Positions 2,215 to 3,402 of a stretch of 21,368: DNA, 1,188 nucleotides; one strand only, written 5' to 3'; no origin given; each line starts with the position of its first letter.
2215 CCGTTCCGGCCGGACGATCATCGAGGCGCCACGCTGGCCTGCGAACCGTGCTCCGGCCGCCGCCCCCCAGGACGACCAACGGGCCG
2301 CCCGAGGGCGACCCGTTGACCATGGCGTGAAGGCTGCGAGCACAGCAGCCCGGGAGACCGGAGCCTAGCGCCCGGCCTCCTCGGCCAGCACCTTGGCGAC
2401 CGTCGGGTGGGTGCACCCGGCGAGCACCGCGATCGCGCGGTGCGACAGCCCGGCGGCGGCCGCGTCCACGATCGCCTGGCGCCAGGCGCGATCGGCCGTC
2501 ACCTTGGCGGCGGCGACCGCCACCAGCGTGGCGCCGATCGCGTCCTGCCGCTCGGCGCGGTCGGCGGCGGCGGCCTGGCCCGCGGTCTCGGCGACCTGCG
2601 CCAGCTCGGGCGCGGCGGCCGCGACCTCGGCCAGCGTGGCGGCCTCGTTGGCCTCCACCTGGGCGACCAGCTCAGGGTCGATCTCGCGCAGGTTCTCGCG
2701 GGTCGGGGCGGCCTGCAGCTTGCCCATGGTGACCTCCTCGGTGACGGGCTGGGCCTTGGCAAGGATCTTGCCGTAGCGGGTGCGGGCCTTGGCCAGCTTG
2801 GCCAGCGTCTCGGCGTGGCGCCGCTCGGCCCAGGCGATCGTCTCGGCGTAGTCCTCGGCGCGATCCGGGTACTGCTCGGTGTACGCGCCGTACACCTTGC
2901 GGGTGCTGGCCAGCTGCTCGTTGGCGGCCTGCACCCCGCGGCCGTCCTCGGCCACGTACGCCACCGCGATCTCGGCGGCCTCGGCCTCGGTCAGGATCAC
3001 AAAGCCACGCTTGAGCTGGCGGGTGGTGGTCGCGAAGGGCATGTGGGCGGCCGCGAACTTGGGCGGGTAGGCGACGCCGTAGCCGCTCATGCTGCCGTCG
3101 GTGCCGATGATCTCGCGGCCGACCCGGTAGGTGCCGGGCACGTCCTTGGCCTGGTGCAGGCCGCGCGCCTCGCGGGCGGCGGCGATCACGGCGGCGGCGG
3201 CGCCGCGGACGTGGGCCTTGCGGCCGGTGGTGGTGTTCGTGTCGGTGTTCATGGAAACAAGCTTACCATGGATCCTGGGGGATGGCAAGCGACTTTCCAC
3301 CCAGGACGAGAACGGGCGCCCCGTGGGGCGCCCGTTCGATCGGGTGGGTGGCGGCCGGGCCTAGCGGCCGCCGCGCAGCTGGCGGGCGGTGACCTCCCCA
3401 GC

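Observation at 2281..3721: Two antisense, self-contained gene cassettes between large terminase and portal: candidate novel lysogeny, immunity or defence module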

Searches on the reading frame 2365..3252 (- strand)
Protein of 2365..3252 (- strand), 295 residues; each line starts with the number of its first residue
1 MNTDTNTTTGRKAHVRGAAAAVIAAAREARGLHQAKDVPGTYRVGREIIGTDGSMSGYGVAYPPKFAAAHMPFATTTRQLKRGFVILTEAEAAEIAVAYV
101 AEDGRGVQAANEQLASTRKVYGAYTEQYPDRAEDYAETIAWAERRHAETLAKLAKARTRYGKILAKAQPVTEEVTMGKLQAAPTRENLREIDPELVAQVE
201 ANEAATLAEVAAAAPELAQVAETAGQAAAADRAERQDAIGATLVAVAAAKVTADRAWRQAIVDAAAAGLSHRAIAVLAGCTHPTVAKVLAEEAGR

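Call 9: search_protein_families(library=pfam, proteins=[window:2365-3252:-], max_evalue=1)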
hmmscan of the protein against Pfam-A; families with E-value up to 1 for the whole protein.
window:2365-3252:- (295 aa): 4 families
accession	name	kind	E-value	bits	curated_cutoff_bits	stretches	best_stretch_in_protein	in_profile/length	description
PF13384.12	HTH_23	-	0.00066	19.9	24.6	1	253-289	2-38/50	Homeodomain-like domain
PF13936.12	HTH_38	-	0.026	14.7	27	1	258-290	10-42/44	Helix-turn-helix domain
PF13560.12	HTH_31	-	0.062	14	27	1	266-290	12-36/64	Helix-turn-helix domain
PF02915.23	Rubrerythrin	-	0.07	13.9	22.8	1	118-230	14-116/137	Rubrerythrin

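Call 10: search_protein_families(library=phrogs, proteins=[window:2365-3252:-], max_evalue=1)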
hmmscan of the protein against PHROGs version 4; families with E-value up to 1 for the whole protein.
window:2365-3252:- (295 aa): 3 families
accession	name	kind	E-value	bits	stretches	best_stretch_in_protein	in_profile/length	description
phrog_5497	-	DNA, RNA and nucleotide metabolism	5e-05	24.4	1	243-291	16-64/65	HTH DNA binding protein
phrog_8231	-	unknown function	0.062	14.5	1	89-156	13-72/95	-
phrog_23827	-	unknown function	0.52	11.6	1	234-280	22-68/96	-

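Call 16: search_dna_similar(query=window:2365-3252:-, collection=phages, mode=protein, max_evalue=0.01)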
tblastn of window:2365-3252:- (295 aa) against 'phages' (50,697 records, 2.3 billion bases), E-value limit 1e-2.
No match.

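Call 18: find_homologous_proteins(query=window:2365-3252:-, max_evalue=0.001)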
Query window:2365-3252:- (295 aa): 14 proteins with E <= 0.001 among 8000 candidates.
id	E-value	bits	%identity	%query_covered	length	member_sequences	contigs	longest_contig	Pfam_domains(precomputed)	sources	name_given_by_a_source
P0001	8.9e-171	584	98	100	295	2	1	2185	-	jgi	jgi:hypothetical protein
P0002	8.4e-140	483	85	100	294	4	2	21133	-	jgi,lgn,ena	-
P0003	1.4e-139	482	85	100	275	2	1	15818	-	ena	-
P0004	2.7e-125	435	78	100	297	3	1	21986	-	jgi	-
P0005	1.3e-109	384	67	100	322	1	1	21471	-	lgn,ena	-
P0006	7.3e-109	381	71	99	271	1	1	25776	-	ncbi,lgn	-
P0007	3.0e-100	353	67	100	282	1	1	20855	-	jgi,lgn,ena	-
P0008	8.6e-87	309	61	100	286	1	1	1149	-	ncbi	-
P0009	7.6e-78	280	68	56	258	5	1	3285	-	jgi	jgi:hypothetical protein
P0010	1.9e-72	262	64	54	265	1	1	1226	-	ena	-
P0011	9.0e-69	250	52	99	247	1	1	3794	-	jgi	jgi:hypothetical protein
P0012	3.8e-63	232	55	98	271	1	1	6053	-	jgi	jgi:hypothetical protein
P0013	4.1e-49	186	45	99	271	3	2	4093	-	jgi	jgi:hypothetical protein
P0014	3.3e-13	68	88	15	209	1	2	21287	-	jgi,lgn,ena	-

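Call 20: find_encoding_contigs(protein=P0002, flank=10000, max_places=3)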
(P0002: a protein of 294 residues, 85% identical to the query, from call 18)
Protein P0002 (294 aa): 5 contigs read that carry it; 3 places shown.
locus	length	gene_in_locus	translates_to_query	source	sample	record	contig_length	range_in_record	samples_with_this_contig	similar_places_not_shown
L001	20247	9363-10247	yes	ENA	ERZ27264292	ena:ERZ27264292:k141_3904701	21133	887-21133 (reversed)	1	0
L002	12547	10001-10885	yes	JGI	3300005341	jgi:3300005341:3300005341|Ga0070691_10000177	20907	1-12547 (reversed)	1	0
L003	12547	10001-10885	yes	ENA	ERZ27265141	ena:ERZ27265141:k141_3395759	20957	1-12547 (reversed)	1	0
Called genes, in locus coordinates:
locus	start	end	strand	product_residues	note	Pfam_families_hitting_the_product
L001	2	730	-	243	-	?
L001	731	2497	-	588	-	PF06791:TMP_2 (weak)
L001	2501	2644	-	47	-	-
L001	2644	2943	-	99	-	-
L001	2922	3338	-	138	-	-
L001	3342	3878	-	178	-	-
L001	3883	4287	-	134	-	-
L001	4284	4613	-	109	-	-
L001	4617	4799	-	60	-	-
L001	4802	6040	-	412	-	PF25209:Phage_capsid_4 (weak)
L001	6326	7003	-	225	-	-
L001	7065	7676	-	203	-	PF04586:Peptidase_S78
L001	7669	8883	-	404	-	PF04860:Phage_portal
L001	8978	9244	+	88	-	-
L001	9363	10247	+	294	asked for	-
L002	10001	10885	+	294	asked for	-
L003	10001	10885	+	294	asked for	-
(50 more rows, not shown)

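Call 21: find_encoding_contigs(protein=P0006, flank=10000, max_places=3)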
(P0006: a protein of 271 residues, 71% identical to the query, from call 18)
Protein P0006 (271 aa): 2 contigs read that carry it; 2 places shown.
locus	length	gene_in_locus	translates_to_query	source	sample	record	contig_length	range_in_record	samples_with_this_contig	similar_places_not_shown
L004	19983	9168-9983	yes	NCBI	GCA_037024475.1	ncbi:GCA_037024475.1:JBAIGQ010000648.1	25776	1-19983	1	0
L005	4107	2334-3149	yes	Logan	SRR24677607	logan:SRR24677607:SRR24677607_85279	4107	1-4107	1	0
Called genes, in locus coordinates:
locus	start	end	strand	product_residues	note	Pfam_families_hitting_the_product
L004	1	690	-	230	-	?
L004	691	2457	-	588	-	PF06791:TMP_2 (weak)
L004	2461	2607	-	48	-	-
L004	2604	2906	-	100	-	-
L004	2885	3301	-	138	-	-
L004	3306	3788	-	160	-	-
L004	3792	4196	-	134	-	-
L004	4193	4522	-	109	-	-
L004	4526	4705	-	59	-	-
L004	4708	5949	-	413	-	PF25209:Phage_capsid_4 (weak)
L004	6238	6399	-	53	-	-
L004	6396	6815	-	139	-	PF13384:HTH_23 (weak)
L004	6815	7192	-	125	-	-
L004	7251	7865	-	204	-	PF04586:Peptidase_S78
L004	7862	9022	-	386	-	PF04860:Phage_portal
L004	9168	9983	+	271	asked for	-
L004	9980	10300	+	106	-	-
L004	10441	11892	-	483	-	-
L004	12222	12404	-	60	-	-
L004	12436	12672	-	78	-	-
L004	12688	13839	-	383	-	-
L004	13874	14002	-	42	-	-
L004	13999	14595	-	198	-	PF13730:HTH_36 (weak)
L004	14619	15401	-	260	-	-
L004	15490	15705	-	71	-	-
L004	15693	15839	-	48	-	-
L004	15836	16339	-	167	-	-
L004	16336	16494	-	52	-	-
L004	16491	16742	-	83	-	-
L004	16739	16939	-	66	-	-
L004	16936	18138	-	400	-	PF00589:Phage_integrase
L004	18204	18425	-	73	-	-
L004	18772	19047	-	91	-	-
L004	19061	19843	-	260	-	-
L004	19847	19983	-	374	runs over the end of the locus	PF14594:Sipho_Gp37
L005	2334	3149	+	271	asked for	-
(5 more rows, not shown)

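Call 22: find_encoding_contigs(protein=P0007, flank=10000, max_places=3)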
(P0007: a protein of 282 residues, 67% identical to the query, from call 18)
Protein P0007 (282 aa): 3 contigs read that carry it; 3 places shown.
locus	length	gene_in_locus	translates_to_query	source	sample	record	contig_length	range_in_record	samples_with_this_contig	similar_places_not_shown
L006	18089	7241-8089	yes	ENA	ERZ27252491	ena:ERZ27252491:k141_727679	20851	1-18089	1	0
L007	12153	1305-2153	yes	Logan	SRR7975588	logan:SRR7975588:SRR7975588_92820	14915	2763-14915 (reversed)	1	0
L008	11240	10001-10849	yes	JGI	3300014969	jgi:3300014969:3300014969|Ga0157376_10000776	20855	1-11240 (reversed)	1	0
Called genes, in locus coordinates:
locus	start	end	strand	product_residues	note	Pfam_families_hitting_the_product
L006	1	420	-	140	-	?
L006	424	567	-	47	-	-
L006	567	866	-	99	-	-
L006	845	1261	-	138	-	-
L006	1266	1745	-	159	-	-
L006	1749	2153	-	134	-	-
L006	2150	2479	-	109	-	-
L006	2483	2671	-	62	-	-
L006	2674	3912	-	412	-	PF25209:Phage_capsid_4 (weak)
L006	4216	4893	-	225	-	-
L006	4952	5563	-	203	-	PF04586:Peptidase_S78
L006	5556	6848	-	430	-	PF04860:Phage_portal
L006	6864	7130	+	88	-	-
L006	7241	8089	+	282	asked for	-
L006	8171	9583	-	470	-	-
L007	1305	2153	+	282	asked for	-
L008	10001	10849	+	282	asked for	-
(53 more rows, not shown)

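Call 31: search_solved_structures(query=A3, max_evalue=1)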
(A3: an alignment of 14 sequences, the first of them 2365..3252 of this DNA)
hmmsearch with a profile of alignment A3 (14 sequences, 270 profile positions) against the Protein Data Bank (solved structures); distinct sequences matched with E-value up to 1: 1.
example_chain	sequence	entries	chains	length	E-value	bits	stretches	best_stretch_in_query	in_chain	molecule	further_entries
4ani_A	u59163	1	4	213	0.77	12.7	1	124-243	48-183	PROTEIN GRPE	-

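Call 32: search_protein_families(library=ncbifam, proteins=[window:2365-3252:-], max_evalue=1)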
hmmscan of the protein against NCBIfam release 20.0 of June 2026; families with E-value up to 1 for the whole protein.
window:2365-3252:- (295 aa): 0 families

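Call 33: search_protein_families(library=padloc, proteins=[window:2365-3252:-], max_evalue=1)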
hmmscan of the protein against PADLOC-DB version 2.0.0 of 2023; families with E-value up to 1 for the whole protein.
window:2365-3252:- (295 aa): 0 families

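Call 39: predict_structure(alignment_id=A3)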
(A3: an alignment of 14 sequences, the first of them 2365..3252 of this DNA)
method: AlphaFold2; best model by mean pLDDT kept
length: 295 residues; sequences in the alignment: 14
mean_pLDDT: 78.7   pTM: 0.50
mean pLDDT of the five models: 78.7, 77.1, 76.1, 70.9, 62.6
residues with pLDDT >= 90: 101; 70-90: 122; 50-70: 41; < 50: 31
segments of 3 or more residues with pLDDT < 50: 1-16, 170-184
pLDDT, mean of each block of 10 residues (from residue 1): 29 55 88 92 85 81 88 85 92 89 85 91 90 88 90 88 71 32 50 70 67 64 65 77 88 94 96 95 95 84
secondary structure, 60 per line:
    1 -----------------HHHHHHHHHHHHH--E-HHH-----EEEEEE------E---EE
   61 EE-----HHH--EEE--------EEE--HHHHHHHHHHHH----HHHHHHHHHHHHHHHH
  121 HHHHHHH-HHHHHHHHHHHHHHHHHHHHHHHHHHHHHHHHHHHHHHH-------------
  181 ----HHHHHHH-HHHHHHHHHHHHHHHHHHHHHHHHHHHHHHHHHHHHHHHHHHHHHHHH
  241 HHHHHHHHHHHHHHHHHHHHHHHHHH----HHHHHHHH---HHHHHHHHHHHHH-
elements in order: H18-30 E43-48 E59-62 E73-75 E84-86 H89-100 H105-127 H129-167 H185-191 H193-266 H271-278 H282-294

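Call 42: fold_search(model_id=the predicted structure, library=pdb)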
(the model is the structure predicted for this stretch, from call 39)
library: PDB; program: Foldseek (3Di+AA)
matches with E <= 10: 108; with E <= 0.001: 0
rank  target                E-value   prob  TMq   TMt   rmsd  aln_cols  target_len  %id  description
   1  9m0p_LD               1.1e+00  0.04  0.11  0.11  19.3       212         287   14  Cryo-EM structure of human 80S ribosome in complex with montanine (released 2026-01-14)
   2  8pv6_LD               1.3e+00  0.03  0.10  0.10  18.9       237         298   18  Chaetomium thermophilum pre-60S State 3 - post-5S rotation with Rix1 complex with Foot - composite structure (released 2023-11-15)
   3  4cqi                  1.6e+00  0.72  0.24  0.56   3.7        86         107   12  Crystal structure of recombinant tubulin-binding cofactor A (TBCA) from Leishmania major (released 2014-11-26)
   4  3tul_B                1.8e+00  0.15  0.12  0.25   8.0        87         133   18  Crystal structure of N-terminal region of Type III Secretion Major Translocator SipB (residues 82-226) (released 2012-02-15)
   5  3fd9_A                2.0e+00  0.54  0.21  0.26   4.7        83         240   17  Crystal Structure of the transcriptional anti-activator ExsD from Pseudomonas aeruginosa (released 2009-06-23)
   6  6n2d_c0               2.0e+00  0.41  0.18  0.57   3.8        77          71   21  Bacillus PS3 ATP synthase membrane region (released 2019-02-20)
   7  4k34_B                2.0e+00  0.28  0.19  0.16  14.2       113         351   19  Crystal structures of CusC review conformational changes accompanying folding and transmembrane channel formation (released 2013-10-16)
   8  6swa_D                2.0e+00  0.02  0.11  0.11  20.1       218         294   15  Mus musculus brain neocortex ribosome 60S bound to Ebp1 (released 2020-09-30)
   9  5xu0_A                2.5e+00  0.25  0.20  0.26   6.2       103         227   14  Structure of the membrane fusion protein Spr0693 from Streptococcus pneumoniae R6 (released 2018-01-24)
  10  7o0x_C2               3.0e+00  0.09  0.10  0.26  11.9        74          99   24  Cryo-EM structure (model_2b) of the RC-dLH complex from Gemmatimonas phototrophica at 2.44 A (released 2022-03-02)
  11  6tdu_AO               3.2e+00  0.21  0.19  0.48   4.5        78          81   17  Cryo-EM structure of Euglena gracilis mitochondrial ATP synthase, full dimer, rotational states 1 (released 2019-11-27)
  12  3frv                  3.2e+00  0.13  0.16  0.26   6.1        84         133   12  Structure of Human CHMP3 (residues 1-150) (released 2009-06-30)
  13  2gd5_B                3.2e+00  0.13  0.16  0.23   6.1        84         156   12  Structural basis for budding by the ESCRTIII factor CHMP3 (released 2006-06-13)
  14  9j0a_D                3.4e+00  0.47  0.20  0.07   3.2        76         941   13  Complex structure of ANKRD11/STAG2/RAD21 (released 2025-03-19)
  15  3tul_C                3.4e+00  0.11  0.14  0.27   6.9        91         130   18  Crystal structure of N-terminal region of Type III Secretion Major Translocator SipB (residues 82-226) (released 2012-02-15)
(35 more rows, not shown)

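Call 43: fold_search(model_id=the predicted structure, library=viral)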
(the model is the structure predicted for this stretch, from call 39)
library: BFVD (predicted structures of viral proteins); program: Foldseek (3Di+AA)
matches with E <= 10: 321; with E <= 0.001: 0
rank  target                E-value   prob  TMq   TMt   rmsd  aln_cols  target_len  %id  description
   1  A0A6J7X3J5            3.4e-01  0.38  0.18  0.25  24.4       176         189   16  Uncharacterized protein [uncultured Caudovirales phage]
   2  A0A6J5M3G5            3.8e-01  0.66  0.20  0.33  10.8       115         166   16  Small terminase protein [uncultured Caudovirales phage]
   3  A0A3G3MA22            5.0e-01  1.00  0.20  0.81   1.0        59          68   30  Helix-turn-helix DNA binding domain protein [Gordonia phage Octobien14]
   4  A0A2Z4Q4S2            5.3e-01  1.00  0.20  0.80   1.4        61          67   34  Helix-turn-helix DNA-binding domain protein [Microbacterium phage Floof]
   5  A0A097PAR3            6.7e-01  0.54  0.20  0.09  13.0       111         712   18  Lysozyme-like domain vision structural protein [Delftia phage RG-2014]
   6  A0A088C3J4            6.7e-01  0.41  0.24  0.29  30.7       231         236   15  (no name in the UniProt tables at hand)
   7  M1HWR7                6.7e-01  0.28  0.18  0.20  15.7       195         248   11  (no name in the UniProt tables at hand)
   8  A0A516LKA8            1.1e+00  0.12  0.10  0.06  23.2       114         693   10  (no name in the UniProt tables at hand)
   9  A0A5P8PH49            1.2e+00  0.54  0.20  0.22   3.9        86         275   19  Putative anti-sigma cofactor [Serratia phage Muldoon]
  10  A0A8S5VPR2            1.2e+00  0.21  0.14  0.26  13.3        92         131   18  (no name in the UniProt tables at hand)
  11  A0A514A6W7            1.2e+00  0.21  0.15  0.21  11.7       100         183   13  (no name in the UniProt tables at hand)
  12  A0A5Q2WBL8            1.3e+00  0.97  0.19  0.69   2.4        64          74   33  Helix-turn-helix DNA binding domain protein [Gordonia phage Syleon]
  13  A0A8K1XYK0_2          1.3e+00  0.13  0.15  0.04  25.3       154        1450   12  (no name in the UniProt tables at hand)
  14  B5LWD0                1.3e+00  0.08  0.17  0.19  18.6       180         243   14  Uncharacterized protein [Feldmannia species virus]
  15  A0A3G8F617            1.3e+00  0.06  0.13  0.12  22.1       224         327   15  (no name in the UniProt tables at hand)
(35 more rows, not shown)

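Call 46: find_encoding_contigs(protein=P0004, flank=10000, max_places=2)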
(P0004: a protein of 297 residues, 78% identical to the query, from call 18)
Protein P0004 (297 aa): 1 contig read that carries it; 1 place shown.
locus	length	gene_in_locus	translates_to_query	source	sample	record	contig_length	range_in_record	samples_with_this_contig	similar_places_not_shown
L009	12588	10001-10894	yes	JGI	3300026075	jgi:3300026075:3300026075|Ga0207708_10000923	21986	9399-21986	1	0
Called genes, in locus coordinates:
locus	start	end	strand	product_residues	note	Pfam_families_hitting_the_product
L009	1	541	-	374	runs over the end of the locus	PF14594:Sipho_Gp37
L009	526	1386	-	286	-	PF22768:SPP1_Dit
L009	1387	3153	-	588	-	PF06791:TMP_2 (weak)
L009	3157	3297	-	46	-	-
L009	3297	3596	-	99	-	-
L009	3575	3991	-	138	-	-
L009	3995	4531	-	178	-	-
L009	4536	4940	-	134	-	-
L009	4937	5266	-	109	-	-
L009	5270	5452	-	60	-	-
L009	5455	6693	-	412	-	PF25209:Phage_capsid_4 (weak)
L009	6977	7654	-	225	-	-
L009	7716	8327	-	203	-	PF04586:Peptidase_S78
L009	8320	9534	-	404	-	PF04860:Phage_portal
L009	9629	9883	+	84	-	-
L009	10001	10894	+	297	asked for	-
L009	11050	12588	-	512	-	?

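Call 47: find_encoding_contigs(protein=P0005, flank=10000, max_places=2)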
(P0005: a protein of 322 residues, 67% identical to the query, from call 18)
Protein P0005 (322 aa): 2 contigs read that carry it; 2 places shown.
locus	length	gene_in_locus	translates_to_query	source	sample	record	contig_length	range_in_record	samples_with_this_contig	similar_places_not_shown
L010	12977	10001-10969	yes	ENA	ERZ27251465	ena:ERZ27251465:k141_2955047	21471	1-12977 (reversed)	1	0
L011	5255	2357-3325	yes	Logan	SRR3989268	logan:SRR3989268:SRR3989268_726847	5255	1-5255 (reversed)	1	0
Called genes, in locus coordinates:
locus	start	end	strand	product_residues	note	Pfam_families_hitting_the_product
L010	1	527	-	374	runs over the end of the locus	PF14594:Sipho_Gp37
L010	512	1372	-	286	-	PF22768:SPP1_Dit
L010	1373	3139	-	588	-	PF06791:TMP_2 (weak)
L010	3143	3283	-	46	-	-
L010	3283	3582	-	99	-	-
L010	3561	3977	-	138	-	-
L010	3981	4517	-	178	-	-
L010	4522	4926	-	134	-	-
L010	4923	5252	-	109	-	-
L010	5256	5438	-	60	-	-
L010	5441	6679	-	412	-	PF25209:Phage_capsid_4 (weak)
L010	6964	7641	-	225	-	PF26426:DUF8116 (faint)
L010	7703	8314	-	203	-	PF04586:Peptidase_S78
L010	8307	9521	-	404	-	PF04860:Phage_portal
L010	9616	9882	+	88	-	-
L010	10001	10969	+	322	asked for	-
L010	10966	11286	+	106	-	-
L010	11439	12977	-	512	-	?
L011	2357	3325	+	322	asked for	-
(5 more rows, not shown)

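Call 48: find_encoding_contigs(protein=P0014, flank=10000, max_places=2)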
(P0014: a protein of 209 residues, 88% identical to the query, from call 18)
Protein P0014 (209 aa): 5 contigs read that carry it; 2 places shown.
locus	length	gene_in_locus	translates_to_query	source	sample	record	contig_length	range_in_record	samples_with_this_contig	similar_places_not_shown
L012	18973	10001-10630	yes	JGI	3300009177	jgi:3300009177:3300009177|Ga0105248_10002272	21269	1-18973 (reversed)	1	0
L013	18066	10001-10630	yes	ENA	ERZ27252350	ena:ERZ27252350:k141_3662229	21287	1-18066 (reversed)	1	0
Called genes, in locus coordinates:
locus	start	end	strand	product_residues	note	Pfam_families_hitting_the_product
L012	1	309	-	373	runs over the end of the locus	PF14594:Sipho_Gp37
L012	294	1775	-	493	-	PF22768:SPP1_Dit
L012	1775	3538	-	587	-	PF06791:TMP_2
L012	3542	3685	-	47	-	-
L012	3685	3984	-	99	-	-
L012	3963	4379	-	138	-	-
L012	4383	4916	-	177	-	-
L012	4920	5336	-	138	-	-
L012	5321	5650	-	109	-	-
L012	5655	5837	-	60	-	-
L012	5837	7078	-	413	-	PF25209:Phage_capsid_4 (weak)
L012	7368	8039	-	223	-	-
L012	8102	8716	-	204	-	PF04586:Peptidase_S78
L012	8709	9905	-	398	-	PF04860:Phage_portal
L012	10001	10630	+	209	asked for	-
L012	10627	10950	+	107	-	-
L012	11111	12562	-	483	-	-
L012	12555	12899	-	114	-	PF01844:HNH (weak), PF14279:HNH_5 (faint)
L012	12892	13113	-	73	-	-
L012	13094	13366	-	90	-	-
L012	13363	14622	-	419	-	-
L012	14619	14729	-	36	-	-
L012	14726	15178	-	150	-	-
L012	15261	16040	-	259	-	-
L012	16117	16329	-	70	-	-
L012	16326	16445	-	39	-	-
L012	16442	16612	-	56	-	-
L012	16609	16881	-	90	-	-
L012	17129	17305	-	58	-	-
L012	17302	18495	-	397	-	PF00589:Phage_integrase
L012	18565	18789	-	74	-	-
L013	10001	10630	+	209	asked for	-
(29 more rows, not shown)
